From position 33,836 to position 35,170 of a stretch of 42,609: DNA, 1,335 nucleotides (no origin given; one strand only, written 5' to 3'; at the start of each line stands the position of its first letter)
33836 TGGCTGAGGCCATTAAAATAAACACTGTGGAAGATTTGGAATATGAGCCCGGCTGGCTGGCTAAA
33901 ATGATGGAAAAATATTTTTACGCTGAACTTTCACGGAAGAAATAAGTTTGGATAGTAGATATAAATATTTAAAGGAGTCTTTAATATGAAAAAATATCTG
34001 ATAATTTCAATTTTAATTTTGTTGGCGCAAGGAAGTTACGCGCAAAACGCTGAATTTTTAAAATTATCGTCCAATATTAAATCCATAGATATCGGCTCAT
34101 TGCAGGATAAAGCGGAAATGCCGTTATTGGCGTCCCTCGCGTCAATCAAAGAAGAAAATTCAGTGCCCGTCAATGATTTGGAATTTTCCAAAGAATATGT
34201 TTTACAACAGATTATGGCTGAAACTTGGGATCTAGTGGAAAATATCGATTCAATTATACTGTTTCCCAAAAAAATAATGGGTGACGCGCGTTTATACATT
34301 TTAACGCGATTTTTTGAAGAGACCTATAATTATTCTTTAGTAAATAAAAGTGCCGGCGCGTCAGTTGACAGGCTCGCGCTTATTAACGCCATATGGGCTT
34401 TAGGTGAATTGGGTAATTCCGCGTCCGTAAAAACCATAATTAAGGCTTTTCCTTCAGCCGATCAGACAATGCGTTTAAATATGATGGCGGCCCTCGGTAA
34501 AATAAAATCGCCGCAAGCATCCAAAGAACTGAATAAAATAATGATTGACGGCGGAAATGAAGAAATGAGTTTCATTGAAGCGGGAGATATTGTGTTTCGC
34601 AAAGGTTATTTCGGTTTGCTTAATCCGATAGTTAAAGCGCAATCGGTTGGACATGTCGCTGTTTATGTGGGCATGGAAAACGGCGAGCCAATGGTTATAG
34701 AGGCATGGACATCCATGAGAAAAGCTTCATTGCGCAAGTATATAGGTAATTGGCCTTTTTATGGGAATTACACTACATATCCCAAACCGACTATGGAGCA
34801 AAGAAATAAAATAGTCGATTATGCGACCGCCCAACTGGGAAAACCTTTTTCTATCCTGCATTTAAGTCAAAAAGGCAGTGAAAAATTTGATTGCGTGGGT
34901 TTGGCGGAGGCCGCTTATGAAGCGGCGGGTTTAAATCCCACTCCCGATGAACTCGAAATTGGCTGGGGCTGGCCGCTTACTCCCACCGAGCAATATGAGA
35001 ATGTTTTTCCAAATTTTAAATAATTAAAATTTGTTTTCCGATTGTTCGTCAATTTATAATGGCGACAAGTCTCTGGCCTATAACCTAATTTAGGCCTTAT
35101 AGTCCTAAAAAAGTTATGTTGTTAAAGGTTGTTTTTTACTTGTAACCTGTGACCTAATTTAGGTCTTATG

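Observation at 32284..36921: PLD / HEAT + permuted-papain (C92) / PLD: a three-gene module whose products all carry N-terminal signal peptides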

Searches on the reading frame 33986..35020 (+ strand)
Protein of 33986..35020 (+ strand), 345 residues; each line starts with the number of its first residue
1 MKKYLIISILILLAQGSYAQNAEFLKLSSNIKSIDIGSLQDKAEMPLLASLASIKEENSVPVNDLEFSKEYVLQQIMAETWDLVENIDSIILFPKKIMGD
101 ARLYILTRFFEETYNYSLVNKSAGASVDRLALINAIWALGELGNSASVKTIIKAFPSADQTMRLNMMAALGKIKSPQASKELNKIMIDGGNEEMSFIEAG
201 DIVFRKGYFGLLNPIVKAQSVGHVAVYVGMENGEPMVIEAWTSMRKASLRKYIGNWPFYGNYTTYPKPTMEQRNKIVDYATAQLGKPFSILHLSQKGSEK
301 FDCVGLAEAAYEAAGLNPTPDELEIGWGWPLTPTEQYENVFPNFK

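Call 3: search_protein_families(library=pfam, proteins=[window:33986-35020:+], max_evalue=0.1)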
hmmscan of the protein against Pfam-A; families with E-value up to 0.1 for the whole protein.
window:33986-35020:+ (345 aa): 4 families
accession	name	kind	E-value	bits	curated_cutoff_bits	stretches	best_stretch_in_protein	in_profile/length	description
PF05708.18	Peptidase_C92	-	1.7e-11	44.9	27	1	198-315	3-122/166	Permuted papain-like amidase enzyme, YaeF/YiiX, C92 family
PF13646.12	HEAT_2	-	1.4e-06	28.9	27.7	1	132-189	17-74/88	HEAT repeats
PF03130.22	HEAT_PBS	-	0.00044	21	20.9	0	134-154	4-24/27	PBS lyase HEAT-like repeat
PF00877.26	NLPC_P60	-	0.0097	16.3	23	0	193-240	47-80/105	NlpC/P60 family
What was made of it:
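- On Peptidase_C92 / YaeF-YiiX permuted NlpC/P60: 44.9 bits against 27 (call 3).
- On HEAT / PBS-lyase-like repeats: HEAT_2 scores 28.9 against 27.7 (call 3).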

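Call 4: search_protein_families(library=ncbifam, proteins=[window:33986-35020:+], max_evalue=0.1)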
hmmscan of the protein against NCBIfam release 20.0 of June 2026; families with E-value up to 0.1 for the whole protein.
window:33986-35020:+ (345 aa): 4 families
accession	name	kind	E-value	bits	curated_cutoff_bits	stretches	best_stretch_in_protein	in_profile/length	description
NF045915.1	PhycobilmeDegNblB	equivalog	4.7e-06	26.3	300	1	123-188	138-203/214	phycobilisome degradation protein NblB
NF058502.1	phyc_lyase_CpcE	equivalog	0.0014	18.2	330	1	134-194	61-120/260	C-phycocyanin alpha-cysteine-84 phycocyanobilin lyase subunit CpcE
NF038345.1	wall_hydro_RipC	exception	0.023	14.1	425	1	266-316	244-291/362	peptidoglycan hydrolase RipC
TIGR02930.1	vnfG_nitrog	equivalog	0.096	13.1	141.7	0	67-100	8-41/109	V-containing nitrogenase subunit delta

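Call 13: find_homologous_proteins(query=window:33986-35020:+)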
Query window:33986-35020:+ (345 aa): 84 proteins with E <= 0.001 among 2259 candidates.
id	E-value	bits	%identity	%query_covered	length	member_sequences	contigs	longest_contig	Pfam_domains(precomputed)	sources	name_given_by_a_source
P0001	7.7e-226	766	100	100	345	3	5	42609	PF05708.19,PF13646.13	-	-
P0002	3.7e-150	518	68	100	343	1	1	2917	PF05708.19,PF13646.13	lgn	-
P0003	8.9e-132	457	65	97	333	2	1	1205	PF05708.19,PF13646.13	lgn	-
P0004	3.7e-126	439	65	93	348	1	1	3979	PF05708.19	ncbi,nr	ncbi:MAG: YiiX/YebB-like N1pC/P60 family cysteine hydrolase [Elusimicrobiota bacterium]|nr:YiiX/YebB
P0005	6.8e-89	316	49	100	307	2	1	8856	PF05708.19,PF13646.13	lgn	-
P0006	4.3e-82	294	51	82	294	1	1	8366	PF05708.19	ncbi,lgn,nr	ncbi:MAG: hypothetical protein NDI60_11490 [Elusimicrobiales bacterium]|nr:hypothetical protein [Elu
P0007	4.4e-81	291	49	85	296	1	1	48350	PF05708.19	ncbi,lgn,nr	ncbi:MAG: YiiX/YebB-like N1pC/P60 family cysteine hydrolase [Elusimicrobiota bacterium]|nr:YiiX/YebB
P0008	4.5e-79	284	49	82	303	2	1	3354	PF05708.19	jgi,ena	-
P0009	3.4e-77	278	56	66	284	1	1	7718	PF05708.19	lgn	-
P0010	5.5e-77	277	49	82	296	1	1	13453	PF05708.19,PF13646.13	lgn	-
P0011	1.1e-76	276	58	62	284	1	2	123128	PF05708.19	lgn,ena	-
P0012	1.4e-76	276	57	63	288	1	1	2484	PF05708.19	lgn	-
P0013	1.8e-76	276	49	81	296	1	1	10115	PF05708.19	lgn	-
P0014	2.3e-76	275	53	76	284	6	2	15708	PF05708.19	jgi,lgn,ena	-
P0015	1.1e-75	273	48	82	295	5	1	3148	PF05708.19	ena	-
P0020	9.8e-57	211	50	63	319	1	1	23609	PF05708.19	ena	-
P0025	6.7e-53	198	50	62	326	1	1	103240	-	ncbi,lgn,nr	ncbi:MAG: YiiX/YebB-like N1pC/P60 family cysteine hydrolase [Elusimicrobia bacterium]|nr:YiiX/YebB-l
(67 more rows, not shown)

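Call 16: find_encoding_contigs(protein=P0007, flank=8000, max_places=2)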
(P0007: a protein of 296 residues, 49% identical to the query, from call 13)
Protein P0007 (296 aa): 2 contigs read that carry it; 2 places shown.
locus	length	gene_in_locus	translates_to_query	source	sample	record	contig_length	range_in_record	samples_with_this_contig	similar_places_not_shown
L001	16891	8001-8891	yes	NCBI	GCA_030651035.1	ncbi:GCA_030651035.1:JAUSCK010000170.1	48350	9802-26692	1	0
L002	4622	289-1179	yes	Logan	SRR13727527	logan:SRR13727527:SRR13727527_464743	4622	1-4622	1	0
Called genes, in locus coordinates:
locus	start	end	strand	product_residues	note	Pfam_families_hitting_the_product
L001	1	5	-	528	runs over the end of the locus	PF00515:TPR_1 (faint), PF07719:TPR_2 (faint), PF13424:TPR_12 (faint), PF13428:TPR_14 (faint), PF13432:TPR_16 (faint), PF14559:TPR_19 (weak), PF13431:TPR_17 (weak), PF14559:TPR_19 (weak), +3 more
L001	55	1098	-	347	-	PF01594:AI-2E_transport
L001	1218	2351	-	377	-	-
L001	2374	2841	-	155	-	-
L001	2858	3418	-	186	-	PF12645:HTH_16 (faint), PF04542:Sigma70_r2, PF08281:Sigma70_r4_2, PF04545:Sigma70_r4 (weak)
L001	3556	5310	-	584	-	PF00496:SBP_bac_5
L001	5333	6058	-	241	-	-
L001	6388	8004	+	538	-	PF13091:PLDc_2, PF00614:PLDc (faint), PF13091:PLDc_2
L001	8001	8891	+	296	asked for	PF05708:Peptidase_C92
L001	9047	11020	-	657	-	PF08495:FIST, PF10442:FIST_C, PF00211:Guanylate_cyc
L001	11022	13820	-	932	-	PF12705:PDDEXK_1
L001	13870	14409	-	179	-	-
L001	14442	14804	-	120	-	PF00903:Glyoxalase, PF12681:Glyoxalase_2, PF22677:Ble-like_N (faint), PF13669:Glyoxalase_4 (weak)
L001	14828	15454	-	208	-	PF02353:CMAS (weak), PF13489:Methyltransf_23, PF13847:Methyltransf_31 (weak), PF08241:Methyltransf_11, PF08242:Methyltransf_12, PF13649:Methyltransf_25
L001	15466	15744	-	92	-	-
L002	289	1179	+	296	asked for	PF05708:Peptidase_C92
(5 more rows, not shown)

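Call 17: find_encoding_contigs(protein=P0011, flank=8000, max_places=2)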
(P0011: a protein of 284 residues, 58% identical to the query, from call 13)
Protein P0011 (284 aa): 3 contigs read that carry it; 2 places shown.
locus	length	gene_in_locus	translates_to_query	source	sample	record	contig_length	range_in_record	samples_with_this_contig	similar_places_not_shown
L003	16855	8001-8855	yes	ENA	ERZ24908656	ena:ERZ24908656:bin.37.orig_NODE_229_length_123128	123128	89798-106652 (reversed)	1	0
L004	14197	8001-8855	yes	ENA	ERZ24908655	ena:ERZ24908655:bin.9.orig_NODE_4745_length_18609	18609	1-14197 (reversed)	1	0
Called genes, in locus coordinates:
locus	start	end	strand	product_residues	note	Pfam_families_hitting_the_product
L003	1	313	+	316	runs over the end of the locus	PF00255:GSHPx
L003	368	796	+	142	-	PF06146:PsiE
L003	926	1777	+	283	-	-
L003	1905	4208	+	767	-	-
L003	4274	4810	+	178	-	-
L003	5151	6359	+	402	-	-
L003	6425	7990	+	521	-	PF00614:PLDc (faint), PF13091:PLDc_2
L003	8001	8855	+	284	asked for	PF05708:Peptidase_C92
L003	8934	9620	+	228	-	PF00512:HisKA, PF02518:HATPase_c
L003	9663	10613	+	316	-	PF12158:DUF3592 (weak)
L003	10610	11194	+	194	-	-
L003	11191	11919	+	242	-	-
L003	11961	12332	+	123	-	PF00072:Response_reg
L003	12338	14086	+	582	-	-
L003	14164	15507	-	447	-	-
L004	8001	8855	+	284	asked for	PF05708:Peptidase_C92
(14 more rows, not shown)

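Call 18: find_encoding_contigs(protein=P0025, flank=8000, max_places=2)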
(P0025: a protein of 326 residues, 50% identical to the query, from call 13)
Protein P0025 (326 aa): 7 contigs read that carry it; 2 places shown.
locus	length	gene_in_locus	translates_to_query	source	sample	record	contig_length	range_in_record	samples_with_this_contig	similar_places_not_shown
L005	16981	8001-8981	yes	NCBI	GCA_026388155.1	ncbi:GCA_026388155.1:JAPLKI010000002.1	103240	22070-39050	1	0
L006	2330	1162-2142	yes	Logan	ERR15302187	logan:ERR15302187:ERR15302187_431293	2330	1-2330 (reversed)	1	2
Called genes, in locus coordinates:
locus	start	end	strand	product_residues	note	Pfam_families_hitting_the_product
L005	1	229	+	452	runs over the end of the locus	-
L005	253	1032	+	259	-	-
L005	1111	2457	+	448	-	-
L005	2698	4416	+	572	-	PF22741:PTP-NADK (faint), PF22785:Tc-R-P (faint), PF13350:Y_phosphatase3 (weak)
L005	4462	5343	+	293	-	PF13350:Y_phosphatase3 (faint), PF22784:PTP-SAK (faint), PF22785:Tc-R-P (weak)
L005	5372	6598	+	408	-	-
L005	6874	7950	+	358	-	-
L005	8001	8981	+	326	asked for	-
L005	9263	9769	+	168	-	-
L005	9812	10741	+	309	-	PF02450:LCAT (weak)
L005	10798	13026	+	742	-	-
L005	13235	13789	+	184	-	-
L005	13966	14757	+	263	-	-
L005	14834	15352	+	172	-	-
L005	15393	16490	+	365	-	-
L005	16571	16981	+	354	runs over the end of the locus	-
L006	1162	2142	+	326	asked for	-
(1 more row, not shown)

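Call 20: find_related_loci(query=A2, collection=genome_contigs, flank=8000)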
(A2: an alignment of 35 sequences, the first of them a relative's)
Query A2 (345 aa) in genome_contigs; peptide patterns used: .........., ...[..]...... (x = any residue, [..] = any of these).
92 stretches matched a pattern; 73 encode a relative of the query (tblastn E <= 1e-3); 73 distinct loci.
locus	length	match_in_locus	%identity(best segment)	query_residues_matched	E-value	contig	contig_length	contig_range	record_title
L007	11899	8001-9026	65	1-345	6e-145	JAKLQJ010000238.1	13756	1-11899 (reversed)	MAG: Elusimicrobia bacterium isolate bin N2.88 k141_403756, whole genome shotgun sequence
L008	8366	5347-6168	51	61-344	3e-90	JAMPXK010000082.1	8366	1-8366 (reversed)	MAG: Elusimicrobiales bacterium isolate R2F_R2FSRR_metabat.29 R2F_C5031, whole genome shotgun sequence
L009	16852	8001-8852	49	51-344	3e-88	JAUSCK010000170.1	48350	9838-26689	MAG: Elusimicrobiota bacterium isolate E14_concoct.bin.112_sub E14_k141_1730781, whole genome shotgun sequence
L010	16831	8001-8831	44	64-345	1e-75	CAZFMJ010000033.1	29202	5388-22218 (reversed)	MAG TPA_asm: uncultured Elusimicrobiales bacterium isolate SRP062349_co5_12 genome assembly, contig: NODE_412_length_292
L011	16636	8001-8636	47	121-343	3e-56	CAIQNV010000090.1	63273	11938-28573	MAG: uncultured Elusimicrobia bacterium isolate MJ-time_bin-2640 genome assembly, contig: bin-2640:090/157, whole genome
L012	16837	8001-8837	36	100-343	1e-45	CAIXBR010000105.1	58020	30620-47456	MAG: uncultured Elusimicrobia bacterium isolate AlinenLipids_bin-3311 genome assembly, contig: bin-3311:105/132, whole g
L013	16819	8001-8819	35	112-343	3e-45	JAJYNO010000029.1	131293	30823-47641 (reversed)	MAG: bacterium isolate DBS2-4.bin76 NODE_159_length_131293_cov_3.20883, whole genome shotgun sequence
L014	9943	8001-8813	36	115-343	7e-45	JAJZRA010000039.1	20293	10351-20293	MAG: bacterium isolate SKS1.bin71 NODE_4703_length_20293_cov_3.929783, whole genome shotgun sequence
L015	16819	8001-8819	35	112-343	4e-44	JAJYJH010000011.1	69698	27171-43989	MAG: bacterium isolate DBS2-1.bin156 NODE_657_length_69698_cov_5.169625, whole genome shotgun sequence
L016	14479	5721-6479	38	129-343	4e-44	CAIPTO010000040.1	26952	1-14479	MAG: uncultured Elusimicrobia bacterium isolate AM-2014-D8_bin-1076 genome assembly, contig: bin-1076:040/147, whole gen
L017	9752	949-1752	34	116-343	8e-44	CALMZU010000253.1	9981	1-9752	MAG TPA_asm: uncultured Elusimicrobia bacterium isolate SRR8859111_bin.147_CONCOCT_v1.1_MAG genome assembly, contig: ERZ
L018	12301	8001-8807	35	115-345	8e-43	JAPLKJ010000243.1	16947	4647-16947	MAG: Elusimicrobia bacterium isolate LacPavin_0920_WC70_MAG_61_9 LacPavin_0920_WC70_scaffold_114603, whole genome shotgu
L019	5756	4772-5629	35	103-342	5e-43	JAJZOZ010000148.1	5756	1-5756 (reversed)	MAG: bacterium isolate SKS1.bin104 NODE_24676_length_5756_cov_2.676319, whole genome shotgun sequence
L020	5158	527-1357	33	109-343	6e-42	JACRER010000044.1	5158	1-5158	MAG: Elusimicrobia bacterium isolate NC_groundwater_1704_Pr3_B-0.1um_62_14 SR-2_scaffold_141_1762957, whole genome shotg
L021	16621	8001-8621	59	132-344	5e-79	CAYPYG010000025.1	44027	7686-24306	MAG TPA_asm: uncultured Elusimicrobiaceae bacterium isolate binchicken_co20_337 genome assembly, contig: NODE_1933_lengt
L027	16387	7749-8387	48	121-338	2e-62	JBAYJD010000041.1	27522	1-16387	MAG: Elusimicrobiales bacterium isolate SO_2016_GW1_47 scaffold03071_OW334_2016, whole genome shotgun sequence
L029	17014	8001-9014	32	47-345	1e-36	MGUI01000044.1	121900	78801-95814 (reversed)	MAG: Elusimicrobia bacterium GWD2_63_28 gwd2_scaffold_412, whole genome shotgun sequence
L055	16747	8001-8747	33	129-338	7e-32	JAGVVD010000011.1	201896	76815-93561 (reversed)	MAG: Elusimicrobia bacterium isolate WAS_Bin_5 WAS_Bin_5_scaffold_72, whole genome shotgun sequence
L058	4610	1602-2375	34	129-343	3e-31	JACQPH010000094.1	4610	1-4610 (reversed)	MAG: Elusimicrobia bacterium isolate NC_groundwater_1302_Ag_S-0.2um_62_53 S_p2_S4_coassembly_k141_2358705, whole genome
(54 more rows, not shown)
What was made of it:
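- Many genomes have two or more C92 paralogs (call 20: the same assemblies recur, for example JAUSCK, JAVHLJ and CAIQNV).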

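Call 28: find_encoding_contigs(protein=P0004, flank=6000, max_places=2)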
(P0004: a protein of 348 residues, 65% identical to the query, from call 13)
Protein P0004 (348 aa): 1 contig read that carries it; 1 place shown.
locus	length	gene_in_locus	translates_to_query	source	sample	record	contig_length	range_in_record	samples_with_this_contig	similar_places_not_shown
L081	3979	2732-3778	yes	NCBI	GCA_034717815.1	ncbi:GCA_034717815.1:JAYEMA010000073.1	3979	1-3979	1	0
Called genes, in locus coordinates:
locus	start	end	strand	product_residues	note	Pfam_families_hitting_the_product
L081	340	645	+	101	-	-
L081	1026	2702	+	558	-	PF13091:PLDc_2, PF00614:PLDc (weak), PF13091:PLDc_2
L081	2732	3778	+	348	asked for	PF05708:Peptidase_C92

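Call 29: find_encoding_contigs(protein=P0005, flank=8000, max_places=2)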
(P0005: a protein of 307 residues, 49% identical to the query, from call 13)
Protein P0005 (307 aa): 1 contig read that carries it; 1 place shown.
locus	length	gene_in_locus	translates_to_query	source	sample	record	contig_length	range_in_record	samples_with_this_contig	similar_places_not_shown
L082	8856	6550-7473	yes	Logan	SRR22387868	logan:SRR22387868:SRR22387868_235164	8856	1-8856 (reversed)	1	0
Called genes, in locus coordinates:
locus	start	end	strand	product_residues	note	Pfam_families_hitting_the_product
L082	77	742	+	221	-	-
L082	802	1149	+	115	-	PF00072:Response_reg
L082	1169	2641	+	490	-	PF01966:HD, PF13487:HD_5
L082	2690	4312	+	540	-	PF00072:Response_reg, PF00512:HisKA, PF02518:HATPase_c, PF00072:Response_reg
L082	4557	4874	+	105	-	PF00486:Trans_reg_C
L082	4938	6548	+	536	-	PF13091:PLDc_2, PF00614:PLDc (faint), PF13091:PLDc_2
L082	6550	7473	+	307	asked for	PF13646:HEAT_2 (faint), PF05708:Peptidase_C92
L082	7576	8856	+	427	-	?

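Call 30: find_encoding_contigs(protein=P0020, flank=8000, max_places=2)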
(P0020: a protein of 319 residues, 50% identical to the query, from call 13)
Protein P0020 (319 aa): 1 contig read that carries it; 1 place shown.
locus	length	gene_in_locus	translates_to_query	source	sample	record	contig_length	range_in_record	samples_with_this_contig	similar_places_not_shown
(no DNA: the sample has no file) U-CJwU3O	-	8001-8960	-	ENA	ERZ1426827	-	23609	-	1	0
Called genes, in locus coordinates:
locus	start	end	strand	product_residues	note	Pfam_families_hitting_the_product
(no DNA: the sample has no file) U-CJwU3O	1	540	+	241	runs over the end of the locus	PF13353:Fer4_12, PF04055:Radical_SAM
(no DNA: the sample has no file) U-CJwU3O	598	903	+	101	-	-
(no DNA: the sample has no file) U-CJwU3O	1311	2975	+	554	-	PF13091:PLDc_2, PF00614:PLDc (faint), PF13091:PLDc_2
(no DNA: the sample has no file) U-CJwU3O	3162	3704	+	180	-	PF00156:Pribosyltran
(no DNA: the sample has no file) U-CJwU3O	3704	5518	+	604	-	PF06480:FtsH_ext, PF13191:AAA_16 (faint), PF00004:AAA, PF07728:AAA_5 (weak), PF17862:AAA_lid_3, PF01434:Peptidase_M41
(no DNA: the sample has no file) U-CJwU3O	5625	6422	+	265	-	PF19293:CdaA_N (weak), PF02457:DAC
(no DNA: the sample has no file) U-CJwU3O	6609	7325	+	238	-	-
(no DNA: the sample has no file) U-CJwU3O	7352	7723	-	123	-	PF01253:SUI1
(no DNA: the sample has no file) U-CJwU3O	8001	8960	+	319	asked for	PF05708:Peptidase_C92 (weak)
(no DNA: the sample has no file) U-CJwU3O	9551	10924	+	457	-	PF07690:MFS_1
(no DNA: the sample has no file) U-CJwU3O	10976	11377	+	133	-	-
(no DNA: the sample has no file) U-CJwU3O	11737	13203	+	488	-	PF13428:TPR_14 (faint), PF13432:TPR_16 (faint), PF14559:TPR_19 (faint), PF07719:TPR_2 (faint), PF13181:TPR_8 (faint), PF13174:TPR_6 (faint), PF13424:TPR_12 (faint)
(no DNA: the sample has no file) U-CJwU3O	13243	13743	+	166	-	PF01272:GreA_GreB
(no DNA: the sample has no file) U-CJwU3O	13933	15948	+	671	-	PF08206:OB_RNB (weak), PF17876:CSD2, PF00773:RNB, PF00575:S1 (faint), PF18614:RNase_II_C_S1 (weak)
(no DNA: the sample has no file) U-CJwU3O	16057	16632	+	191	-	PF13585:CHU_C (weak)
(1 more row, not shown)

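Call 32: predict_structure(alignment_id=A2)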
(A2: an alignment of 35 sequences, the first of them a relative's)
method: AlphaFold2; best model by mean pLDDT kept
length: 345 residues; sequences in the alignment: 35
mean_pLDDT: 80.4   pTM: 0.79
mean pLDDT of the five models: 80.4, 79.9, 78.8, 78.7, 78.6
residues with pLDDT >= 90: 173; 70-90: 73; 50-70: 53; < 50: 46
segments of 3 or more residues with pLDDT < 50: 17-40, 43-46, 55-58, 210-217
pLDDT, mean of each block of 10 residues (from residue 1): 66 52 43 46 48 50 69 89 77 65 92 76 64 96 96 94 96 97 91 92 86 50 95 95 93 94 97 98 92 79 93 96 73 91 83
secondary structure, 60 per line:
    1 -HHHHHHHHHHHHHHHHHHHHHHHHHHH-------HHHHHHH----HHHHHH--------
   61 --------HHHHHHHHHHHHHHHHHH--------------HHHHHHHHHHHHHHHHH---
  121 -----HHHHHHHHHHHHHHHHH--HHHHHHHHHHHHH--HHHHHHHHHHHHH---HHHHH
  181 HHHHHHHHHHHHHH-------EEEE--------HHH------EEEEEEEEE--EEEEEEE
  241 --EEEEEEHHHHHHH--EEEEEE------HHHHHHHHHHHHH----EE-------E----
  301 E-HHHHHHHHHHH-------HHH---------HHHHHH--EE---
elements in order: H2-28 H36-42 H47-52 H69-86 H101-117 H126-142 H145-157 H160-172 H176-194 E202-205 E223-231 E234-240 E243-248 H249-255 E258-263 H270-282 H303-313 H333-338
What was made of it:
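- On HEAT / PBS-lyase-like repeats: The model has helices 69-194 (call 32).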

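Call 36: fold_search(model_id=the predicted structure, library=pdb)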
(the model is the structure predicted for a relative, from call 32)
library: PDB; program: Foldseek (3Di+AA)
matches with E <= 10: 339; with E <= 0.001: 2
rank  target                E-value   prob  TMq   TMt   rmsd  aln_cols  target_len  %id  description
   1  2if6_A                3.0e-04  1.00  0.33  0.60   5.8       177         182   17  Crystal structure of metalloprotein yiiX from Escherichia coli O157:H7, DUF1105 (released 2006-10-03)
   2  2if6_B                3.1e-04  1.00  0.33  0.61   5.8       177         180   17  Crystal structure of metalloprotein yiiX from Escherichia coli O157:H7, DUF1105 (released 2006-10-03)
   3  7q1e_C                2.8e-02  0.96  0.19  0.36  11.8       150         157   17  CPAP:TUBULIN:IIH5 ALPHAREP COMPLEX (released 2022-04-13)
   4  4xvp_D                1.1e-01  0.93  0.20  0.39   8.9       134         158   20  X-ray structure of bGFP-C / EGFP complex (released 2015-08-19)
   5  6gwd_H                1.3e-01  0.91  0.22  0.41   9.7       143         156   20  Tubulin:iiH5 alphaRep complex (released 2019-01-30)
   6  6gwd_I                1.6e-01  0.80  0.21  0.39   8.8       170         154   21  Tubulin:iiH5 alphaRep complex (released 2019-01-30)
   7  6g4j_B                1.6e-01  0.87  0.19  0.44   8.2       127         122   20  Structure of the protein kinase YabT from Bacillus subtilis in complex with an alphaREP crystallization helper (released 2019-01-30)
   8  7q1e_D                1.7e-01  0.87  0.23  0.45   8.7       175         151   22  CPAP:TUBULIN:IIH5 ALPHAREP COMPLEX (released 2022-04-13)
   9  5dcq_B                1.9e-01  0.87  0.20  0.39   8.5       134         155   19  Crystal structure of bacterial adhesin, FNE from Streptococcus equi spp. equi. (released 2016-06-29)
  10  7mch_A                2.0e-01  0.89  0.23  0.20   9.2       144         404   17  Crystal structure of a single-chain E/F type bilin lyase-isomerase MpeQ in space group C2221 (released 2022-08-24)
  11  7z0g_C                2.3e-01  0.89  0.21  0.30   7.5       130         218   19  CPAP:TUBULIN:IE5 ALPHAREP COMPLEX P1 SPACE GROUP (released 2022-04-13)
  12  9t1m_E                2.4e-01  0.84  0.22  0.43  10.0       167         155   17  Nuclear export protein/Non-structural protein 2 (NEP/NS2) in complex with artificial alpha Rep protein (released 2025-11-12)
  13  7q1f_D                2.5e-01  0.82  0.18  0.35  10.3       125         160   18  CPAP:TUBULIN:IE5 ALPHAREP COMPLEX (released 2022-04-20)
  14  8aw4_B                2.5e-01  0.80  0.18  0.47   9.5       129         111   20  Structure of a complex of biosynthetic proteins bB-E3 and bGFPD-YY (released 2022-12-28)
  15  4jw3_C                2.9e-01  0.94  0.18  0.53   5.7        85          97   27  Selection of specific protein binders for pre-defined targets from an optimized library of artificial helicoidal repea (released 2013-09-25)
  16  7zom                  2.9e-01  0.82  0.18  0.53   4.1       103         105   17  Crystal structure of N-terminal catalytic domain of human PLAAT3 (released 2023-04-26)
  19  7c3z                  3.1e-01  0.94  0.19  0.58   3.9        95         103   19  The structure of class II tumor suppressor protein H-REV107 (released 2021-05-19)
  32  4dot                  4.4e-01  0.96  0.20  0.60   3.0        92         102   20  Crystal structure of human HRASLS3. (released 2012-05-30)
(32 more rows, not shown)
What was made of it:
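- On Peptidase_C92 / YaeF-YiiX permuted NlpC/P60: 2if6 is the top Foldseek hit: E = 3e-4, probability 1.0, TM-score normalised to the target 0.60 (call 36).
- Closest known: YiiX/YaeF family. Same: It passes the Pfam cut-off (call 3) and 2if6 is the top structural match (call 36).
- Closest known: PLAAT/HRASLS/LRAT and the T6SS toxins Tox-Act1 and TseH. Same: The structural similarity is weak but recurrent (7zom, 7c3z, 4dot; call 36).
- The top structural match is YiiX 2if6 (probability 1.0), followed by PLAAT3/HRASLS3 (call 36).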
